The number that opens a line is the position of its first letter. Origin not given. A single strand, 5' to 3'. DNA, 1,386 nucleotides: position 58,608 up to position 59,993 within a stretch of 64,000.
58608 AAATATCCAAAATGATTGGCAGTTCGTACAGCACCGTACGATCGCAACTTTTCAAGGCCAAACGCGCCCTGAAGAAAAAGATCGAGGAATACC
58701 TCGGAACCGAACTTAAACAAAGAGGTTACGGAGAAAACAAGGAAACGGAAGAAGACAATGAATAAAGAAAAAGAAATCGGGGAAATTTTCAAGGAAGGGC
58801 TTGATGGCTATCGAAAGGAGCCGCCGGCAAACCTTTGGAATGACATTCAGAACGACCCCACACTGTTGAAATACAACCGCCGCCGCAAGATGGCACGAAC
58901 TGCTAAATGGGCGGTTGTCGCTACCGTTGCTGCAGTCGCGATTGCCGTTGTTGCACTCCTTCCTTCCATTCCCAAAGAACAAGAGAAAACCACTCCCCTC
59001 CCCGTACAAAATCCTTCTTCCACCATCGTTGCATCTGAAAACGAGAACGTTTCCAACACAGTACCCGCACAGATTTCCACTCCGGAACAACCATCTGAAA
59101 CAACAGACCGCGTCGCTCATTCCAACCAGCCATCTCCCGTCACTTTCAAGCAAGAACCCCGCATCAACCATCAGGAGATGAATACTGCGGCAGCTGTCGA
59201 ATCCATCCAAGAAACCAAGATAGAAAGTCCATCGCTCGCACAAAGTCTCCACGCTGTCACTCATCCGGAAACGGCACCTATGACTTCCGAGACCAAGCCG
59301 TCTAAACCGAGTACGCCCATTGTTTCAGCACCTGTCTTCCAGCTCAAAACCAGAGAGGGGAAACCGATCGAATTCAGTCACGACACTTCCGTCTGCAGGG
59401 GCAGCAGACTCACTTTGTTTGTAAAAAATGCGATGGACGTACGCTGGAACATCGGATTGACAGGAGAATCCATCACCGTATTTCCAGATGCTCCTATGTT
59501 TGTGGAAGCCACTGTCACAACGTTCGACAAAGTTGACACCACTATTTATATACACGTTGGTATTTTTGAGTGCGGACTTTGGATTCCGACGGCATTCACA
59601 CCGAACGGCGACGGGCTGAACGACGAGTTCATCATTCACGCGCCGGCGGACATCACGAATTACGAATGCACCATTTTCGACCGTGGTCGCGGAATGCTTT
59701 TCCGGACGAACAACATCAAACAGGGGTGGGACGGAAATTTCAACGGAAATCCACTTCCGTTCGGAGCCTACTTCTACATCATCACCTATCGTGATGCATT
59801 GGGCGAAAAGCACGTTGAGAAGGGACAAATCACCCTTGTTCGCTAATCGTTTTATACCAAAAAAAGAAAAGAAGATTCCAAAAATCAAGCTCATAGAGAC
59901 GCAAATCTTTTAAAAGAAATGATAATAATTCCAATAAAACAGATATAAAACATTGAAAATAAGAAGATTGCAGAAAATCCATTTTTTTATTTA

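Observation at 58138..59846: ECF sigma factor translationally coupled to an anti-sigma-like protein that carries a T9SS type-B C-terminal domain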

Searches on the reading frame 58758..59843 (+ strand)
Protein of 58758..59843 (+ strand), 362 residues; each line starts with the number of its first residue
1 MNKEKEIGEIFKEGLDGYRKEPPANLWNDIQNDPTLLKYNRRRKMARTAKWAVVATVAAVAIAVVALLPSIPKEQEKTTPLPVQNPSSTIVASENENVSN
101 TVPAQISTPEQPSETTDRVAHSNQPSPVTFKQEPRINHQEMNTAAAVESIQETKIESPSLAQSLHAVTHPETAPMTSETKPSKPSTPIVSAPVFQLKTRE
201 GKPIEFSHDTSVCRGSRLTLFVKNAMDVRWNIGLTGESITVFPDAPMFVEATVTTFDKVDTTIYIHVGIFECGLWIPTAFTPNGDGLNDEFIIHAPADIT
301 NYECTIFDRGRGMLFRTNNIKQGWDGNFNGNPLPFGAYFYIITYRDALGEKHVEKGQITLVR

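Call 3: search_protein_families(library=pfam, proteins=[window:58758-59843:+], max_evalue=1)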
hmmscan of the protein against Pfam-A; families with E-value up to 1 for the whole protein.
window:58758-59843:+ (362 aa): 1 family
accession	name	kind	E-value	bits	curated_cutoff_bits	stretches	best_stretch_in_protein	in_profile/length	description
PF13585.12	CHU_C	-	1.5e-17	63.9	27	1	276-359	3-85/86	CHU_C Type IX secretion signal domain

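Call 4: search_protein_families(library=ncbifam, proteins=[window:58758-59843:+], max_evalue=1)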
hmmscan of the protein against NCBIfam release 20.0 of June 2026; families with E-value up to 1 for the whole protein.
window:58758-59843:+ (362 aa): 3 families
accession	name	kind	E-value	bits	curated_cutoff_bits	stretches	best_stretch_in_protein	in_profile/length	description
TIGR04131.1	Bac_Flav_CTERM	domain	8.8e-18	64.2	35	1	276-362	3-85/85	T9SS type B sorting domain-containing protein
NF038083.1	CU044_5270_fam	subfamily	0.0098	15.7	100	1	41-88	23-71/284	CU044_5270 family protein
NF041422.1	VirB10_subf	subfamily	0.07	12.7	400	1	34-180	43-189/404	VirB10/TraB/TrbI family type IV secretion system protein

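Call 5: find_homologous_proteins(query=window:58758-59843:+, max_evalue=0.001)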
Query window:58758-59843:+ (362 aa): 180 proteins with E <= 0.001 among 1702 candidates; the best 120 are listed.
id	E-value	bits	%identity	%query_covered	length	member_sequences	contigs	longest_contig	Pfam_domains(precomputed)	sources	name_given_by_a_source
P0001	1.9e-243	825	100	100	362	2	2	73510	PF13585.13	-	-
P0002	3.2e-111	390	50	100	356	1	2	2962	PF13585.13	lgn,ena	-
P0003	2.4e-110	387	50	100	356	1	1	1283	PF13585.13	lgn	-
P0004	3.7e-109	383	52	100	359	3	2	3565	PF13585.13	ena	-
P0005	6.5e-108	379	49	100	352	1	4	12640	PF13585.13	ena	-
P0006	7.1e-108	379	51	100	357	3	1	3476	PF13585.13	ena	-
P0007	1.0e-107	379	52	100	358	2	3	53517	PF13585.13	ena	-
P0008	3.6e-107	377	50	100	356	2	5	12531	PF13585.13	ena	-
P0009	1.5e-106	375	50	100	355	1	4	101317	PF13585.13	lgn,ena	-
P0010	1.6e-106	375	50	100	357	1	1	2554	PF13585.13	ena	-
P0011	6.4e-106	373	51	100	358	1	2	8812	PF13585.13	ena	-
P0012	2.8e-105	371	48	100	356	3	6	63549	PF13585.13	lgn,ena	-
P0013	1.8e-104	368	48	100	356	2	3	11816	PF13585.13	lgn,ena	-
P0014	8.9e-104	366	50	100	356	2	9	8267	PF13585.13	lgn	-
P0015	1.2e-103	365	50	100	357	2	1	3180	PF13585.13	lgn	-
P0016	1.6e-103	365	50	100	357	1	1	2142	PF13585.13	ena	-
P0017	4.8e-103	363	49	100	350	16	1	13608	PF13585.13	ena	-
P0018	4.9e-103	363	48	100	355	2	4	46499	PF13585.13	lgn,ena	-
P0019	2.1e-102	361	48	100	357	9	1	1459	PF13585.13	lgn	-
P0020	2.5e-102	361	49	100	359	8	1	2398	PF13585.13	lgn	-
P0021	3.7e-102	360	51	100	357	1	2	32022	PF13585.13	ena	-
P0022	1.2e-101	359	47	100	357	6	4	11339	PF13585.13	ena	-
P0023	2.0e-100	355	46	100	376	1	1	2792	PF13585.13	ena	-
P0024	2.2e-100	355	48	100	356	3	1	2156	PF13585.13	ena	-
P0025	2.4e-100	354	46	100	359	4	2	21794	PF13585.13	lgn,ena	-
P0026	1.8e-99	352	46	100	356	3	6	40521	PF13585.13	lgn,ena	-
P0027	4.6e-99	350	46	100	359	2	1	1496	PF13585.13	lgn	-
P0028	5.7e-99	350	47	100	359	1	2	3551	PF13585.13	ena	-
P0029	1.5e-98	349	47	100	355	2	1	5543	PF13585.13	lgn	-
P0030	8.6e-98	346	46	100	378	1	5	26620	PF13585.13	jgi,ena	-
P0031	1.6e-82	296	40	99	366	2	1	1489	PF13585.13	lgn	-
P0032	8.2e-80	287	70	46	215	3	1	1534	PF13585.13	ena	-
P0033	4.2e-79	285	40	99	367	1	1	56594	PF13585.13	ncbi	-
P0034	8.1e-79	284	43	99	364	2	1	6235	PF13585.13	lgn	-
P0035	2.9e-76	275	39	99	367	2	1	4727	PF13585.13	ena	-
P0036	1.9e-75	273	39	99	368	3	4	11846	PF13585.13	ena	-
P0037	3.0e-73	265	39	99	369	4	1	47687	PF13585.13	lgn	-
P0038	6.3e-72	261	39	99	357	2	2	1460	PF13585.13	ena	-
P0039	1.2e-69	253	39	99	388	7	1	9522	PF13585.13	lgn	-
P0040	1.5e-69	253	37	100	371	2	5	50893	PF13585.13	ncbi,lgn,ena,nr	ncbi:MAG: gliding motility-associated C-terminal domain-containing protein [Bacteroidales bacterium]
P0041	1.1e-68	250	37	99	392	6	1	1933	PF13585.13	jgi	-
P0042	1.3e-67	247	38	99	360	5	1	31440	PF13585.13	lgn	-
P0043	6.8e-67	244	35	99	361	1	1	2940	PF13585.13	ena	-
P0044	1.0e-64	237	40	99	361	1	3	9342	PF13585.13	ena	-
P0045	3.8e-64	235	37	99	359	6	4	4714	PF13585.13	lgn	-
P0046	6.7e-64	235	38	99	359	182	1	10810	PF13585.13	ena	-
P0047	1.0e-63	234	35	99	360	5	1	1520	PF13585.13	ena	-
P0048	4.3e-63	232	38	99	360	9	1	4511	PF13585.13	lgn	-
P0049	4.6e-63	232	36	99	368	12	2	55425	PF13585.13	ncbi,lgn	-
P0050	6.0e-62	228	38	99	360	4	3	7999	PF13585.13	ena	-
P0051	8.3e-62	228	38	99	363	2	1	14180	PF13585.13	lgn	-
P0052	3.4e-61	226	36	99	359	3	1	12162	PF13585.13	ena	-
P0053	5.2e-61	225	36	99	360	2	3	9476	PF13585.13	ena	-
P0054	5.3e-61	225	36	99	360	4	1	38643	PF13585.13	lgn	-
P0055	1.2e-60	224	38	99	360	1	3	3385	PF13585.13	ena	-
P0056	2.1e-60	223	38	98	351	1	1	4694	PF13585.13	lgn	-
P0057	2.6e-60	223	38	99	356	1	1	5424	PF13585.13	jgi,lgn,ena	-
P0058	6.5e-60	221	36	99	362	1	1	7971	PF13585.13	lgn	-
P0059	8.5e-60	221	38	99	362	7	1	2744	PF13585.13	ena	-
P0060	1.6e-59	220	35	99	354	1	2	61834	PF13585.13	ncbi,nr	ncbi:MAG: gliding motility-associated C-terminal domain-containing protein [Bacteroidales bacterium]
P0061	3.7e-59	219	37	99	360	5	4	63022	PF13585.13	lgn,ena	-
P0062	6.2e-59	218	36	99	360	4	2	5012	PF13585.13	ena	-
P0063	1.1e-58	217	36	99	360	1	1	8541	PF13585.13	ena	-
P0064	6.2e-58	215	37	98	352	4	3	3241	PF13585.13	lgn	-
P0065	2.0e-57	213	34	99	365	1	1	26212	PF13585.13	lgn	-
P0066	1.7e-55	207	36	98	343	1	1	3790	PF13585.13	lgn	-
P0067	1.4e-54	204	35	98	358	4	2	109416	PF13585.13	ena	-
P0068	2.1e-54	203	32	98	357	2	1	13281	PF13585.13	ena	-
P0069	3.4e-53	199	33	99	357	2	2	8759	PF13585.13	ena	-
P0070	9.4e-51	191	53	45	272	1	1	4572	PF13585.13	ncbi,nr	ncbi:MAG: gliding motility-associated C-terminal domain-containing protein [Prevotella sp.]|nr:glidi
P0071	1.3e-49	188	31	99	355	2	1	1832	PF13585.13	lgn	-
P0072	6.5e-48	182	51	46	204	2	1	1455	PF13585.13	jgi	jgi:gliding motility-associated-like protein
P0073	5.3e-38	149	30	100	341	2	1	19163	PF13585.13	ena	-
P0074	1.9e-37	148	32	100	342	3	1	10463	PF13585.13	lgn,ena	-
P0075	1.5e-35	141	29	100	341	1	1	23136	PF13585.13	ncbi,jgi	-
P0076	5.3e-35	140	30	100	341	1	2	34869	PF13585.13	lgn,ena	-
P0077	5.7e-35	139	28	99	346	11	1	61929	PF13585.13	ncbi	-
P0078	6.5e-35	139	30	100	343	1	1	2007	PF13585.13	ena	-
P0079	3.9e-34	137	29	100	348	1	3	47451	PF13585.13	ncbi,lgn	-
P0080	1.6e-32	131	29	100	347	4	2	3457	PF13585.13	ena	-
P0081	3.0e-24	104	25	100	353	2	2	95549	PF13585.13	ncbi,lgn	-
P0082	5.5e-20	90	48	24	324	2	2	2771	PF13585.13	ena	-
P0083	3.4e-19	88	40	25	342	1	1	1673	PF13585.13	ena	-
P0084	1.5e-18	85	31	45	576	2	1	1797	PF13585.13,PF18911.7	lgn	-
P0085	3.1e-15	75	29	57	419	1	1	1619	PF13585.13,PF26765.1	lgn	-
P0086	3.7e-15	74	54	20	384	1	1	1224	PF13585.13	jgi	jgi:gliding motility-associated-like protein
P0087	1.1e-14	73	48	24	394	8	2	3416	PF13585.13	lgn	-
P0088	3.0e-13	68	41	25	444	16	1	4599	PF13585.13,PF26765.1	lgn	-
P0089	3.0e-13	68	26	93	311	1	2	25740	PF13585.13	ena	-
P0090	3.8e-13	68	43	24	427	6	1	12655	PF13585.13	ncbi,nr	ncbi:MAG: gliding motility-associated C-terminal domain-containing protein [Bacteroidales bacterium]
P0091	7.7e-13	67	37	39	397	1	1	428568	PF13585.13,PF18911.7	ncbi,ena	-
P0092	1.8e-12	65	43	22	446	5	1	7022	PF13585.13,PF26765.1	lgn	-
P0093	1.8e-12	65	41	28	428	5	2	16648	PF13585.13,PF26765.1,PF18911.7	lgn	-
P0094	2.0e-12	65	30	46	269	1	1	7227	PF13585.13,PF19081.7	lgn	-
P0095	2.5e-12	65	43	22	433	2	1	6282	PF13585.13,PF26765.1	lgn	-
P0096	2.9e-12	65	41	30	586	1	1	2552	PF13585.13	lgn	-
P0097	4.8e-12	64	43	22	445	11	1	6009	PF13585.13,PF26765.1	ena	-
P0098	6.6e-12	64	39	28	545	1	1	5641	PF00801.27,PF13573.13,PF13585.13,PF18911.7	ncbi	ncbi:MAG: PKD domain-containing protein, partial [Bacteroidota bacterium]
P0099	7.8e-12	63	37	25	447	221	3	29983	PF13585.13,PF26765.1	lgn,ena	-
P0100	1.1e-11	63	41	22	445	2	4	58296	PF13585.13,PF26765.1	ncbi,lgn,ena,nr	ncbi:MAG: gliding motility-associated C-terminal domain-containing protein [Paludibacteraceae bacter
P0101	1.1e-11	63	42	22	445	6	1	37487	PF13585.13,PF26765.1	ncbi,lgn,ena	-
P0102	1.2e-11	63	41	22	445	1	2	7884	PF13585.13,PF26765.1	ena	-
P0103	1.2e-11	63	41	22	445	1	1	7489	PF13585.13,PF26765.1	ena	-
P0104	1.3e-11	63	37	25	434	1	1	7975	PF13585.13,PF26765.1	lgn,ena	-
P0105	1.3e-11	63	39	28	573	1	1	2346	PF22352.3,PF00801.27,PF13585.13,PF19081.7,PF18911.7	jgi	jgi:gliding motility-associated-like protein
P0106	1.9e-11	62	41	22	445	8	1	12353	PF13585.13,PF26765.1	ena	-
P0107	1.9e-11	62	41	22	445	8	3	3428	PF13585.13,PF26765.1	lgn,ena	-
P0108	2.1e-11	62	41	22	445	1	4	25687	PF13585.13,PF26765.1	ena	-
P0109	2.6e-11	62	38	24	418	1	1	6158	PF13585.13,PF26765.1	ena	-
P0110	2.6e-11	62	40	26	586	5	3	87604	PF13585.13,PF18911.7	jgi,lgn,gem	-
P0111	2.9e-11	61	41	22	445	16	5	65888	PF13585.13,PF26765.1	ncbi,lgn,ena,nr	ncbi:MAG: gliding motility-associated C-terminal domain-containing protein [Paludibacteraceae bacter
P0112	3.7e-11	61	40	24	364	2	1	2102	PF13585.13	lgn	-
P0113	4.1e-11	61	40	22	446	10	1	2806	PF13585.13,PF26765.1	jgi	-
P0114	4.2e-11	61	38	25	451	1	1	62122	PF13585.13,PF26765.1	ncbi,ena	-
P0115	4.3e-11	61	40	25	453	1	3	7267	PF13585.13,PF26765.1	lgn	-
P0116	4.4e-11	61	39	25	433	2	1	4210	PF13585.13,PF26765.1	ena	-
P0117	5.0e-11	61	42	22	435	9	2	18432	PF13585.13,PF26765.1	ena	-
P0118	6.7e-11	60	40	24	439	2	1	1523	PF13585.13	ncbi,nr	ncbi:MAG: gliding motility-associated C-terminal domain-containing protein, partial [Chitinophagacea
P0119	8.2e-11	60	46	19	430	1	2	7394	PF13585.13,PF26765.1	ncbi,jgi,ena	-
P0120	1.0e-10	60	40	24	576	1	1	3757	PF13585.13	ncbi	ncbi:MAG: hypothetical protein B7Z54_02305, partial [Sphingobacteriales bacterium 12-47-4]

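Call 8: find_related_loci(query=A1, collection=genome_contigs, flank=4000)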
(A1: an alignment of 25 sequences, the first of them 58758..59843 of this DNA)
Query A1 (362 aa) in genome_contigs; peptide patterns used: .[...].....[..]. (x = any residue, [..] = any of these).
600 stretches matched a pattern (row limit reached: there are more); 580 encode a relative of the query (tblastn E <= 1e-3); the best 80 are kept; 80 distinct loci.
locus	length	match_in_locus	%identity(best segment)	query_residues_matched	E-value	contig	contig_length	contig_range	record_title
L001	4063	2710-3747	29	1-362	1e-36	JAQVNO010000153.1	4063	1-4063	MAG: Bacteroidales bacterium isolate STF1_159 NODE_95656_length_4063_cov_4.622713_Sandtown_F1, whole genome shotgun sequ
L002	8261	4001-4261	52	276-362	1e-25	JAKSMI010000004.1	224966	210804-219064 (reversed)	MAG: Bacteroidales bacterium isolate Horse_feces121 MAG121_4, whole genome shotgun sequence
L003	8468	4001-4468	34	206-362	3e-21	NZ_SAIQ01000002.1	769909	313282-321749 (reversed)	Edaphocola flava strain HME-24 E4A_Scf_2, whole genome shotgun sequence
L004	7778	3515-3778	42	274-361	3e-21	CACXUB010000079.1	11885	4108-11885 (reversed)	MAG: uncultured Bacteroidetes bacterium isolate RUG11592 genome assembly, contig: RUG11592_asm_79, whole genome shotgun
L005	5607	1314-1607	38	264-362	1e-20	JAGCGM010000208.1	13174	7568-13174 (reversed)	MAG: Paludibacteraceae bacterium isolate RGIG9770 Yak_Omasum-5__c783495, whole genome shotgun sequence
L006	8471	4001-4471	32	213-362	7e-20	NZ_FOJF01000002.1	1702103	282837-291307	Chitinophaga sp. YR573, whole genome shotgun sequence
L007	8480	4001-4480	33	204-362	1e-19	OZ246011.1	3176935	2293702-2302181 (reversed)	MAG: Flavipsychrobacter sp. isolate 883652e8-bc65-4f33-9a8e-01749225e2de genome assembly, chromosome: 1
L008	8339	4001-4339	40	252-362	3e-19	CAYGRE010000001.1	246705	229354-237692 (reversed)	MAG TPA_asm: uncultured Bacteroidia bacterium isolate ERP117304_co3_177 genome assembly, contig: NODE_35_length_246705_c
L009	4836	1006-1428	34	204-342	3e-19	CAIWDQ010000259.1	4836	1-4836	uncultured bacterium isolate Umea3p4_bin-1352 genome assembly, contig: bin-1352:259/657, whole genome shotgun sequence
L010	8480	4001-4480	33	204-362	4e-19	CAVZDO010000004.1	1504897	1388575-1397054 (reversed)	MAG: Chitinophagia bacterium isolate MFD06435.bin.1.124 genome assembly, contig: contig_75228, whole genome shotgun sequ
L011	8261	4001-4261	39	276-362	8e-19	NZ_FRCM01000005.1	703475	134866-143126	Mucilaginibacter sp. OK098, whole genome shotgun sequence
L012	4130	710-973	44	274-362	7e-19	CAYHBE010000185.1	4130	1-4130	MAG TPA_asm: uncultured Dehalococcoidales bacterium isolate ERP119294_co1_329 genome assembly, contig: NODE_37110_length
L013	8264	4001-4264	45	274-362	3e-18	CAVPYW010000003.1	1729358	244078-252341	MAG: uncultured Chitinophagaceae bacterium isolate MFD01916.bin.1.71 genome assembly, contig: contig_3485, whole genome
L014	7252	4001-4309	43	262-362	1e-18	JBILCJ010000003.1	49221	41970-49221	MAG: Bacteroidia bacterium isolate ME2016-06-23_3300042466_group7_bin179 Rohwer_bin426_scaffold_46_c2, whole genome shot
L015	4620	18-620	27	171-362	2e-18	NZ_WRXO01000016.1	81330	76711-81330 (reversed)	Chitinophaga oryziterrae strain JCM 16595 NODE_16_length_81330_cov_19.897738, whole genome shotgun sequence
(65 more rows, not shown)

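Call 9: search_protein_families(library=pfam, proteins=[P0099, P0100, P0085, P0084, P0091], max_evalue=0.01)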
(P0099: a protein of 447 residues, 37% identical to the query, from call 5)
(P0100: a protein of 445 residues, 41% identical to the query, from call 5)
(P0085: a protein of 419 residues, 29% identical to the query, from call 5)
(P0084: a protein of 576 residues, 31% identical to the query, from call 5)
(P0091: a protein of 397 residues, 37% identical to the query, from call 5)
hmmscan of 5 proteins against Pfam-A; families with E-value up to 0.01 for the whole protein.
P0099 (447 aa): 1 family
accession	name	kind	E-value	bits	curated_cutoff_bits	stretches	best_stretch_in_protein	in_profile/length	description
PF13585.12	CHU_C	-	1.9e-20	73.2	27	1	336-415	2-83/86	CHU_C Type IX secretion signal domain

P0100 (445 aa): 1 family
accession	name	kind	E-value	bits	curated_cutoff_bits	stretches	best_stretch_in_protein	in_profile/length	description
PF13585.12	CHU_C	-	4.2e-20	72.1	27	1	333-412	2-83/86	CHU_C Type IX secretion signal domain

P0085 (419 aa): 3 families
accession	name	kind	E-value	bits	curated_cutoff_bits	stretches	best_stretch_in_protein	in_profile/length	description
PF13585.12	CHU_C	-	8e-15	55.2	27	1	332-413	1-82/86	CHU_C Type IX secretion signal domain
PF18911.6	PKD_4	-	0.0034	17.8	27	1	253-316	13-72/85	PKD domain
PF00801.26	PKD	-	0.0036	17.7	23.5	0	277-316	32-69/80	PKD domain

P0084 (576 aa): 3 families
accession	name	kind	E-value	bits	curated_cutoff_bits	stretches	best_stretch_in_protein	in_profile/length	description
PF13585.12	CHU_C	-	1.4e-17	64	27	1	490-573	3-85/86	CHU_C Type IX secretion signal domain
PF18911.6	PKD_4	-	1.6e-05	25.3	27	1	219-267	33-76/85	PKD domain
PF00801.26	PKD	-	0.0004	20.8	23.5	1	221-260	30-66/80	PKD domain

P0091 (397 aa): 3 families
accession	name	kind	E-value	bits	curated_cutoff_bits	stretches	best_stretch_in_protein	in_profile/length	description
PF13585.12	CHU_C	-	1.3e-14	54.5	27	1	310-394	3-85/86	CHU_C Type IX secretion signal domain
PF18911.6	PKD_4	-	5.5e-07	30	27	1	223-299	4-80/85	PKD domain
PF00801.26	PKD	-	0.00018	21.9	23.5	1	251-291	30-69/80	PKD domain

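Call 10: find_encoding_contigs(protein=P0040, flank=5000, max_places=2)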
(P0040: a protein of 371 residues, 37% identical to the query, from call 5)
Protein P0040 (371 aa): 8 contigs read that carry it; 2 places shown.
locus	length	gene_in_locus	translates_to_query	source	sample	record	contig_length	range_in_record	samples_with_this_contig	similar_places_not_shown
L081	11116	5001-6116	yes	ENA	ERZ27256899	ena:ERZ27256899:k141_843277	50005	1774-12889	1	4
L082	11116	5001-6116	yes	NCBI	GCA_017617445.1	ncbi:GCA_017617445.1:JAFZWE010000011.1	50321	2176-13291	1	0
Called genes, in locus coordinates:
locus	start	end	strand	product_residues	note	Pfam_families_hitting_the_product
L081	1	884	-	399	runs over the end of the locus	PF03435:Sacchrp_dh_NADP, PF16653:Sacchrp_dh_C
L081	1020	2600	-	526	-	PF00069:Pkinase, PF07714:PK_Tyr_Ser-Thr, PF01636:APH (faint), PF03109:ABC1 (weak)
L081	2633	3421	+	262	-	PF10418:DHODB_Fe-S_bind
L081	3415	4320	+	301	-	PF01180:DHO_dh, PF01207:Dus, PF03060:NMO (weak)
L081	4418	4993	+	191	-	PF04542:Sigma70_r2, PF08281:Sigma70_r4_2, PF04545:Sigma70_r4 (faint)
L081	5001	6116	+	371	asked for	PF13585:CHU_C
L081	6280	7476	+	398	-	PF01053:Cys_Met_Meta_PP, PF00155:Aminotran_1_2, PF01041:DegT_DnrJ_EryC1 (faint), PF00266:Aminotran_5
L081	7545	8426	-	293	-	PF00106:adh_short, PF08659:KR, PF13561:adh_short_C2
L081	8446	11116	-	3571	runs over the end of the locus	PF18998:Flg_new_2 (faint)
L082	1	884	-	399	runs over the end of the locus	PF03435:Sacchrp_dh_NADP, PF16653:Sacchrp_dh_C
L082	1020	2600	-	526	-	PF00069:Pkinase, PF07714:PK_Tyr_Ser-Thr, PF01636:APH (faint), PF03109:ABC1 (weak)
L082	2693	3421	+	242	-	PF10418:DHODB_Fe-S_bind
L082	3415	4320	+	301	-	PF01180:DHO_dh, PF01207:Dus, PF03060:NMO (weak)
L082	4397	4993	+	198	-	PF07638:Sigma70_ECF (faint), PF04542:Sigma70_r2, PF08281:Sigma70_r4_2, PF04545:Sigma70_r4 (faint)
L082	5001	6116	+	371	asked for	PF13585:CHU_C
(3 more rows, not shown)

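Call 11: find_encoding_contigs(protein=P0067, flank=5000, max_places=2)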
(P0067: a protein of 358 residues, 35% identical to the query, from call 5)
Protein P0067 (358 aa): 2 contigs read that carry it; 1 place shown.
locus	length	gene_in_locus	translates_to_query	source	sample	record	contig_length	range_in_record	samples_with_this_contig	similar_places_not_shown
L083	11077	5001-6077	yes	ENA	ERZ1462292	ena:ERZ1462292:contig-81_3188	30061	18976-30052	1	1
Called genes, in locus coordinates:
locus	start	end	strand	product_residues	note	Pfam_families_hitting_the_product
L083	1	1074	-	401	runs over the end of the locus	PF00534:Glycos_transf_1, PF20706:GT4-conflict (weak), PF13692:Glyco_trans_1_4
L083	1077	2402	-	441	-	PF04464:Glyphos_transf (weak)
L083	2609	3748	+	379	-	-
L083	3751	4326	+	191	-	PF25593:GldD_lipo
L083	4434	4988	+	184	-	PF04542:Sigma70_r2, PF08281:Sigma70_r4_2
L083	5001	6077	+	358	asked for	PF13585:CHU_C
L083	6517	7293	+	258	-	-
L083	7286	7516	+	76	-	-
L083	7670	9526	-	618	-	PF01134:GIDA, PF07992:Pyr_redox_2 (weak), PF12831:FAD_oxidored (weak), PF21680:GIDA_C_1st, PF13932:SAM_GIDA_C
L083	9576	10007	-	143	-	PF02130:YbeY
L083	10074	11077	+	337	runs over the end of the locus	?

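Call 12: find_encoding_contigs(protein=P0077, flank=5000, max_places=2)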
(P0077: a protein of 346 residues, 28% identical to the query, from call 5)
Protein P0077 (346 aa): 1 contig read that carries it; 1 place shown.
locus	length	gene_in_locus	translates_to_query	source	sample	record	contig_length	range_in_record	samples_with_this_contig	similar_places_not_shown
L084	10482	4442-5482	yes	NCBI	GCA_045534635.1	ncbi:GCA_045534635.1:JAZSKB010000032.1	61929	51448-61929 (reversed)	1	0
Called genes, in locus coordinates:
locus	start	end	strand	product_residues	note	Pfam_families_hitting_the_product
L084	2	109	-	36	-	?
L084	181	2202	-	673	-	PF14849:YidC_periplas, PF02096:60KD_IMP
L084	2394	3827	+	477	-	PF23023:Anti-Pycsar_Apyc1 (faint), PF00753:Lactamase_B, PF16661:Lactamase_B_6, PF12706:Lactamase_B_2 (faint), PF10996:Beta-Casp, PF07521:RMMBL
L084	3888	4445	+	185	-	PF04542:Sigma70_r2, PF08281:Sigma70_r4_2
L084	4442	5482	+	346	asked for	PF13585:CHU_C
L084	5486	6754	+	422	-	PF05193:Peptidase_M16_C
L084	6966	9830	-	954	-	PF12799:LRR_4 (weak), PF18962:Por_Secre_tail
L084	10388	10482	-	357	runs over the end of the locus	-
